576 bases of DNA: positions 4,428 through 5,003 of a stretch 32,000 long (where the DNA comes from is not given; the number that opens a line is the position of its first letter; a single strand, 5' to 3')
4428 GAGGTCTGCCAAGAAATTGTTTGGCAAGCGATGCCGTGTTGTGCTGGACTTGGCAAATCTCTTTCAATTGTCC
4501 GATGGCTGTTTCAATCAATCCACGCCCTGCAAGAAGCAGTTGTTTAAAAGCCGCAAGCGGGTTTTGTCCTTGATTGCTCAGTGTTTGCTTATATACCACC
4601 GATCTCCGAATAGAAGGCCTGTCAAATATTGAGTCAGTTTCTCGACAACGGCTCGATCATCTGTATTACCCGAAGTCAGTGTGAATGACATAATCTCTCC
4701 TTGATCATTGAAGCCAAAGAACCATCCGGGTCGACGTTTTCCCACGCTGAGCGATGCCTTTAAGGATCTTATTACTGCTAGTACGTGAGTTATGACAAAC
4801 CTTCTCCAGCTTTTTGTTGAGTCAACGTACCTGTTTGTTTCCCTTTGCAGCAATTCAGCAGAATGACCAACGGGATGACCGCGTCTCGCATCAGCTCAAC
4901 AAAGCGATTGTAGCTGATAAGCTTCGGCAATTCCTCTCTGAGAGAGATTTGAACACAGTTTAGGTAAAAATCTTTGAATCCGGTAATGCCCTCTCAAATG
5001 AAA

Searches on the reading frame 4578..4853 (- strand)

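Call 61: search_protein_families(library=pfam, max_evalue=0.01, proteins=[window:4578-4853:-])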
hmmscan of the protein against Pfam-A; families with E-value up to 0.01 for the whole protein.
window:4578-4853:- (91 aa): 1 family
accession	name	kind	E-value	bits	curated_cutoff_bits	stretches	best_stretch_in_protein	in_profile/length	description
PF13612.12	DDE_Tnp_1_3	-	1.3e-15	58.2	27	1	9-90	9-94/155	Transposase DDE domain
